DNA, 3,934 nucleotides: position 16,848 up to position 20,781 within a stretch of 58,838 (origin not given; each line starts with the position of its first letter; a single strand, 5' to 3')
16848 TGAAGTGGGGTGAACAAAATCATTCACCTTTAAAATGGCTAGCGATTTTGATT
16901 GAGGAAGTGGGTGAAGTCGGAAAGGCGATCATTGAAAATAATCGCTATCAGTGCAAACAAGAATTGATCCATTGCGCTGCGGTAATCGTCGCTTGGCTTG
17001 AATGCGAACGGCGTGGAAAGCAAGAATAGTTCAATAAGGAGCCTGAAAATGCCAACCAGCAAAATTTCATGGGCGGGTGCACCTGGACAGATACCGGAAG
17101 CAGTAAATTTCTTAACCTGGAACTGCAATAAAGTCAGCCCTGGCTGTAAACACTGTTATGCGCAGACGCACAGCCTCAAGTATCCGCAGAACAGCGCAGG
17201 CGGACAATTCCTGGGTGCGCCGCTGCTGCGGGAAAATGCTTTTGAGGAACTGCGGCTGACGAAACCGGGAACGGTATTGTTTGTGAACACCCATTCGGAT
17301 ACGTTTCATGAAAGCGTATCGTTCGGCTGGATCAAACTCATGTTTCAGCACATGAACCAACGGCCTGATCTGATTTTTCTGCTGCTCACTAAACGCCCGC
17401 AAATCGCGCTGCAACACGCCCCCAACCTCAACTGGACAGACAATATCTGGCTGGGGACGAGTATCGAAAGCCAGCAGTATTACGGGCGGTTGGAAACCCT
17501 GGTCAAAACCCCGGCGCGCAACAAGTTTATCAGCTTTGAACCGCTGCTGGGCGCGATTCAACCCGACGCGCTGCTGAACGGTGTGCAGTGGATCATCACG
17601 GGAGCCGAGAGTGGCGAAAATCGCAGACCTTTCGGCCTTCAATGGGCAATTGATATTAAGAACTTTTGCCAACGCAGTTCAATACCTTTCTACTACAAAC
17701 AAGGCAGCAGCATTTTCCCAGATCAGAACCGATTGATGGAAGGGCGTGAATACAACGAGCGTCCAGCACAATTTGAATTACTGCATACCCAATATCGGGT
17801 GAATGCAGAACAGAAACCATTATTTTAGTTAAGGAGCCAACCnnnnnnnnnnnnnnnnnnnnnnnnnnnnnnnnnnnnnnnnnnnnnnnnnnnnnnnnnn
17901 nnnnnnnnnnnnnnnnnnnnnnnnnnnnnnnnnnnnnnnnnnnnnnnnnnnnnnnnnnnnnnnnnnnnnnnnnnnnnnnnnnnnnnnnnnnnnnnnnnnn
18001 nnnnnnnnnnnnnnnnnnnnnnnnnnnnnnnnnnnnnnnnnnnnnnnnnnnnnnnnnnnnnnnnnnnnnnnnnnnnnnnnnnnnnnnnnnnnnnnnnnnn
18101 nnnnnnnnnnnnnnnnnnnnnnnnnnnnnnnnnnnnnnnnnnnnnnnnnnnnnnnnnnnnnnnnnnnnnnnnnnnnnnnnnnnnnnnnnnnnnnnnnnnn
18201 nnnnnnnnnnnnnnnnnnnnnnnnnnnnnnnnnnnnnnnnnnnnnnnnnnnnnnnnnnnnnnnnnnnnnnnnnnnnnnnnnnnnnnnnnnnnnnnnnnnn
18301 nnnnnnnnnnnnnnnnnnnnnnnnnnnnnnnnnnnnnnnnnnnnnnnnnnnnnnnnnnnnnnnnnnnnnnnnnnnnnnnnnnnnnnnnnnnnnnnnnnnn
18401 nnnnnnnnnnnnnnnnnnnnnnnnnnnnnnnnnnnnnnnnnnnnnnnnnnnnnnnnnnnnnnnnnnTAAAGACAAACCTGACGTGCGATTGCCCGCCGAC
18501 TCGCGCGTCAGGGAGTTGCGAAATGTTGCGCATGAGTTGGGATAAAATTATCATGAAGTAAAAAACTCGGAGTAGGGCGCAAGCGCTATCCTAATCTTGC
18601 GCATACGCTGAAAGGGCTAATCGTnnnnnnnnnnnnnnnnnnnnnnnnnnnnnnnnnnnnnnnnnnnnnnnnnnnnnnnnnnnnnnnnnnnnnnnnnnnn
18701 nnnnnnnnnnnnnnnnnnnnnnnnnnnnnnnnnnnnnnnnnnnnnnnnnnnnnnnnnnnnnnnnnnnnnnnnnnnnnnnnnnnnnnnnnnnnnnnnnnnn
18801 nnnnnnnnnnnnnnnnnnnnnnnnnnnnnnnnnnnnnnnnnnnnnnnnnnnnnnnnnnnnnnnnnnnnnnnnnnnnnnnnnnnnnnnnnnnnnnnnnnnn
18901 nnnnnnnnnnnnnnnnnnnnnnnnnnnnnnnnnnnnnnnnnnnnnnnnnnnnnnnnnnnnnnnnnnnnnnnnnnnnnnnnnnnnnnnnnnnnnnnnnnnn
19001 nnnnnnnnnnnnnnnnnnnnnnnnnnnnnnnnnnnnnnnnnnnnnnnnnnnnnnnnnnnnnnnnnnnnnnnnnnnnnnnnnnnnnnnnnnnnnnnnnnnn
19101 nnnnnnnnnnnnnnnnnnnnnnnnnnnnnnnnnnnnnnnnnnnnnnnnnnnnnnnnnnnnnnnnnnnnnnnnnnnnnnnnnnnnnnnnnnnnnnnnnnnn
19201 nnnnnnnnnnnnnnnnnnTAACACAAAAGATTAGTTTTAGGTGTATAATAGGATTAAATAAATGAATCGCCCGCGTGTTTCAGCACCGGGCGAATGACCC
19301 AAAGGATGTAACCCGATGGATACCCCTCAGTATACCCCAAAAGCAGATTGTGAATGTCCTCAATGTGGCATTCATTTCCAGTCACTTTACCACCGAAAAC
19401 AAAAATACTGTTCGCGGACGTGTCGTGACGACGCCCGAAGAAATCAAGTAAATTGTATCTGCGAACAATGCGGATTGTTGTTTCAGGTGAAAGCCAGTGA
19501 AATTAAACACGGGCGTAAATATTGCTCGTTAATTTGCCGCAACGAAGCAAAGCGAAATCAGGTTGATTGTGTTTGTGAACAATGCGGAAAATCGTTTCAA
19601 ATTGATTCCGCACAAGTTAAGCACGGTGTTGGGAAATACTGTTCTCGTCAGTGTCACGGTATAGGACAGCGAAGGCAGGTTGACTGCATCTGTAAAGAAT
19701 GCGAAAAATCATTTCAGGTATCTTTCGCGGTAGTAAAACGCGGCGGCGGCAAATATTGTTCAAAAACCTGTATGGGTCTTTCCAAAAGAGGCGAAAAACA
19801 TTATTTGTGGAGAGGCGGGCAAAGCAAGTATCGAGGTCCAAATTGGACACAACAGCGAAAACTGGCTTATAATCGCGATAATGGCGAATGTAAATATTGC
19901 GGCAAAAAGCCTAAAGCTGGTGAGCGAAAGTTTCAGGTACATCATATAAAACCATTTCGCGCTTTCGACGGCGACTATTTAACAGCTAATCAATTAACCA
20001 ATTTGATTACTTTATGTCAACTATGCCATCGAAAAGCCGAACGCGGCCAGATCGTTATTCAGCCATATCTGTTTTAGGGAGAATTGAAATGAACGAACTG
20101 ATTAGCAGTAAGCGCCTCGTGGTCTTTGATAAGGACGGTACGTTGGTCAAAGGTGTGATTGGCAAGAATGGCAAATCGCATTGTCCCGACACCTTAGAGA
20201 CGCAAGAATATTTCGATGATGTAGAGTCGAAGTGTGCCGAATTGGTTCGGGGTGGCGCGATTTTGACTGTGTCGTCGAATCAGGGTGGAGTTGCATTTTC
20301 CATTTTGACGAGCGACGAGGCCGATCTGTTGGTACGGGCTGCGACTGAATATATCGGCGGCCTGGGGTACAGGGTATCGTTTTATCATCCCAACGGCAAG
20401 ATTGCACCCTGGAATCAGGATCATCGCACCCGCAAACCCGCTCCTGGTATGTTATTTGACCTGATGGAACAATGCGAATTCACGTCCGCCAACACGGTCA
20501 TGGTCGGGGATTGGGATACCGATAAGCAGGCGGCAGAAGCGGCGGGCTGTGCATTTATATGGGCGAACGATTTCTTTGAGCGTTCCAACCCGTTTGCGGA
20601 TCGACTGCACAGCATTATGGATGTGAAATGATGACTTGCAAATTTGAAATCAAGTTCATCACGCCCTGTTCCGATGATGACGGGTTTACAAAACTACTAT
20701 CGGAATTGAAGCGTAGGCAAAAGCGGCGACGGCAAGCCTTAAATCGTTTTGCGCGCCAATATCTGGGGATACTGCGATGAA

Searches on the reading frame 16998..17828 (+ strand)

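Call 95: search_protein_families(library=pfam, proteins=[window:16998-17828:+], max_evalue=0.001)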
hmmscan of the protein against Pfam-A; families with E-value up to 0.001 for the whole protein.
window:16998-17828:+ (276 aa): 1 family
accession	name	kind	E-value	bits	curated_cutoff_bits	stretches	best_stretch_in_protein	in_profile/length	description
PF07505.17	DUF5131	-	3e-53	181.3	28.9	1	41-245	15-224/243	Protein of unknown function (DUF5131)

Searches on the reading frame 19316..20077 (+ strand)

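Call 95: search_protein_families(library=pfam, proteins=[window:19316-20077:+], max_evalue=0.001)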
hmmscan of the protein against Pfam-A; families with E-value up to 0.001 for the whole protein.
window:19316-20077:+ (253 aa): 2 families
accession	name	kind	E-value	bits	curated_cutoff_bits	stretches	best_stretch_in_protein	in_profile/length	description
PF01844.29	HNH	-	4.4e-09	36.8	21.4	1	192-242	1-45/47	HNH endonuclease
PF13391.12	HNH_2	-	0.00076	19.7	21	0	192-248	1-65/66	HNH endonuclease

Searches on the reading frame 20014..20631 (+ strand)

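Call 95: search_protein_families(library=pfam, proteins=[window:20014-20631:+], max_evalue=0.001)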
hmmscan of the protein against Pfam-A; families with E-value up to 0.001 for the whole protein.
window:20014-20631:+ (205 aa): 4 families
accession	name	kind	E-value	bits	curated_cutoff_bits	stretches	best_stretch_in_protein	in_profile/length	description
PF00702.32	Hydrolase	-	1.2e-09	39.2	26.4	1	94-178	116-191/191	haloacid dehalogenase-like hydrolase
PF13242.12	Hydrolase_like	-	3.9e-09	36.7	22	1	140-183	3-47/75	HAD-hyrolase-like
PF13419.12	HAD_2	-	2.7e-08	34.6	23.8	1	136-183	130-177/178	Haloacid dehalogenase-like hydrolase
PF08645.17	PNK3P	-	6.3e-07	29.7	22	1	35-166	2-125/161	Polynucleotide kinase 3 phosphatase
